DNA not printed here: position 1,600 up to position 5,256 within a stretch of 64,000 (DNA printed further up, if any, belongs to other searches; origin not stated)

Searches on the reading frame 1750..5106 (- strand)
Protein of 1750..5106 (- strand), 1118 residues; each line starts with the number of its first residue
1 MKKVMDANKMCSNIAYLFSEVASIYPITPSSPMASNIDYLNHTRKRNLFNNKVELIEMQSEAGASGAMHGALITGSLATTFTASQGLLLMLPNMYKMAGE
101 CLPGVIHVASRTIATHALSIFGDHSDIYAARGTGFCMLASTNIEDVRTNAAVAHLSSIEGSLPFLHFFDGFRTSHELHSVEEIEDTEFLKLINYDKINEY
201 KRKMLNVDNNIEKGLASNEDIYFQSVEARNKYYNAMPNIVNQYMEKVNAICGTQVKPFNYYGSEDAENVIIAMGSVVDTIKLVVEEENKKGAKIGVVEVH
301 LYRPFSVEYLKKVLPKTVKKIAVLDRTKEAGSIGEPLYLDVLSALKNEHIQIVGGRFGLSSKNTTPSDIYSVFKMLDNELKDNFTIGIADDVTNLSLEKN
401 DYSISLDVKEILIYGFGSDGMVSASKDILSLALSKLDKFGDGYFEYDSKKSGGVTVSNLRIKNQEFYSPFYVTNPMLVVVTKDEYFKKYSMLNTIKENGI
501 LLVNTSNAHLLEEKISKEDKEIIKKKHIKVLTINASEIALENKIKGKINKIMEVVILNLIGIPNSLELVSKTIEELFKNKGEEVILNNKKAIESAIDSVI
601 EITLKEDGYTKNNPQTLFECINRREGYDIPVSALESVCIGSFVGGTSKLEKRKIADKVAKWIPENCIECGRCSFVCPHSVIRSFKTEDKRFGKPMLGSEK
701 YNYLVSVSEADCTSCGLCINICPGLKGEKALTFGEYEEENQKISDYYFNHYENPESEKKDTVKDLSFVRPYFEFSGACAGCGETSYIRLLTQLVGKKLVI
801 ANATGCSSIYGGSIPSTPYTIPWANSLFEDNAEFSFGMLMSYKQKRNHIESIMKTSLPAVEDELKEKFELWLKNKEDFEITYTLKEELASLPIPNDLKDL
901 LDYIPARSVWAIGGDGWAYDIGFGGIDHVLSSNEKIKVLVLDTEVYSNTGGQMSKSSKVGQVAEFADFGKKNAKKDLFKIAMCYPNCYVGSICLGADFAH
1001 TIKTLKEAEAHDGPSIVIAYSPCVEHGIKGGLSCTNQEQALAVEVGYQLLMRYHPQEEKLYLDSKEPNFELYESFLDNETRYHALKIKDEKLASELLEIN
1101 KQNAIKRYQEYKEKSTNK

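Call 23: list_cluster_members(proteins=[window:1750-5106:-, window:6075-7358:-, window:8415-9926:-, window:10020-10979:-, window:19844-21823:-, window:27955-30150:-, window:50018-52195:-, window:56773-58872:+])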
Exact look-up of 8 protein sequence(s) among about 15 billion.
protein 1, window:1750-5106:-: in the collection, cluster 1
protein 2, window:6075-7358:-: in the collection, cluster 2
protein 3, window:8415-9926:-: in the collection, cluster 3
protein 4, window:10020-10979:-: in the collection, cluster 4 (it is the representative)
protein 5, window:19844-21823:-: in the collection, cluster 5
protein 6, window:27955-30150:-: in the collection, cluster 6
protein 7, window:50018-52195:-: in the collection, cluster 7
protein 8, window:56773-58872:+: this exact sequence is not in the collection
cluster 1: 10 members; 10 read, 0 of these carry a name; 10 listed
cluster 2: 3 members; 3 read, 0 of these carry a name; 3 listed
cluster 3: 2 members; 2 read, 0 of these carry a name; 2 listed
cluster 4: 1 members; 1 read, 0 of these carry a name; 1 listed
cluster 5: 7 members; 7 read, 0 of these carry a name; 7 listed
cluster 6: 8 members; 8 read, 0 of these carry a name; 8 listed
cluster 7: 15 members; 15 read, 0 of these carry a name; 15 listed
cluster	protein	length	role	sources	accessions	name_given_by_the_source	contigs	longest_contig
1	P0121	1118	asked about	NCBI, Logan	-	-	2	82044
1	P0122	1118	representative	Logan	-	-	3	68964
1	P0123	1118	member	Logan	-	-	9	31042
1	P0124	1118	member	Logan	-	-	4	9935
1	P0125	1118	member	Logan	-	-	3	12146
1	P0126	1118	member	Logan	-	-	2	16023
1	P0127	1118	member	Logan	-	-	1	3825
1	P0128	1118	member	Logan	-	-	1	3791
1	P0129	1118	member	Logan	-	-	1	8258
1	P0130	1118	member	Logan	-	-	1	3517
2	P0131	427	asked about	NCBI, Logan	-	-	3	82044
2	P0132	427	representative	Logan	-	-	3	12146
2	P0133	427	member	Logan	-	-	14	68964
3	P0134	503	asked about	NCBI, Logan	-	-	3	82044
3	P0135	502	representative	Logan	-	-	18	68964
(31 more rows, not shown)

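Call 25: find_encoding_contigs(protein=P0133, flank=4000, max_places=10)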
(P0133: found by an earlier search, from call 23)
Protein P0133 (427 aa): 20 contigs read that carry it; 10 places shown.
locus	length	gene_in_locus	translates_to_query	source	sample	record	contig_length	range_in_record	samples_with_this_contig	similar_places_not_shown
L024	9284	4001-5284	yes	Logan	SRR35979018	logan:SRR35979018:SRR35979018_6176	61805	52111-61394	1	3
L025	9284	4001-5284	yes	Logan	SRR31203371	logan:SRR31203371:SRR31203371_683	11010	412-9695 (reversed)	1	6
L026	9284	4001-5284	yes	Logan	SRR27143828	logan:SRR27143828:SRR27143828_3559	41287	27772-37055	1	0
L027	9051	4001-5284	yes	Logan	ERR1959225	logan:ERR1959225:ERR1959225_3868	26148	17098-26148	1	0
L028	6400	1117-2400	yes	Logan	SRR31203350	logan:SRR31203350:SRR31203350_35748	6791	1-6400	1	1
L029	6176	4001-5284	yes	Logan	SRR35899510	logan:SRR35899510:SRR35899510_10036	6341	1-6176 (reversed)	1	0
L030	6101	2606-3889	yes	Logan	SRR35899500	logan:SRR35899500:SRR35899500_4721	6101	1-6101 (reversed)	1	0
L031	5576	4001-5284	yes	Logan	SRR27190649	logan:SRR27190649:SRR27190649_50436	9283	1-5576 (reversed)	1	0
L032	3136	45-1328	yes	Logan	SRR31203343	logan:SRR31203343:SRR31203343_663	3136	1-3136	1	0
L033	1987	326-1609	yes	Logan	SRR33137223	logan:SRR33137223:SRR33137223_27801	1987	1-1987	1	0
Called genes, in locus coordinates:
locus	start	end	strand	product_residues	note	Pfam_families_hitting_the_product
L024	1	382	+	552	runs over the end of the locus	-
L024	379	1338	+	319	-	PF00535:Glycos_transf_2, PF10111:Glyco_tranf_2_2, PF13641:Glyco_tranf_2_3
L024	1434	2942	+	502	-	-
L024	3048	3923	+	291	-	PF04203:Sortase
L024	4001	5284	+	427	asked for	-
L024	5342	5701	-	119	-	-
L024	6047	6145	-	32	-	-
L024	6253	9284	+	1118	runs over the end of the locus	PF01855:POR_N, PF17147:PFOR_II, PF01558:POR, PF10371:EKR (weak), PF13183:Fer4_8 (weak), PF13187:Fer4_9 (weak), PF12838:Fer4_7, PF02775:TPP_enzyme_C, +4 more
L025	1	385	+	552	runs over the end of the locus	-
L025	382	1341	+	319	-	PF00535:Glycos_transf_2, PF10111:Glyco_tranf_2_2, PF13641:Glyco_tranf_2_3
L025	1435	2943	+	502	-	-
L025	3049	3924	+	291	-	PF04203:Sortase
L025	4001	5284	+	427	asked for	-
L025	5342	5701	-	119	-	-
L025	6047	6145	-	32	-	-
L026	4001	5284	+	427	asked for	-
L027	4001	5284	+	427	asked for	-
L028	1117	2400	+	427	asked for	-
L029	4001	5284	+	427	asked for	-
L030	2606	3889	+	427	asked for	-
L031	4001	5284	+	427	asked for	-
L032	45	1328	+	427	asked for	-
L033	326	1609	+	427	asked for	-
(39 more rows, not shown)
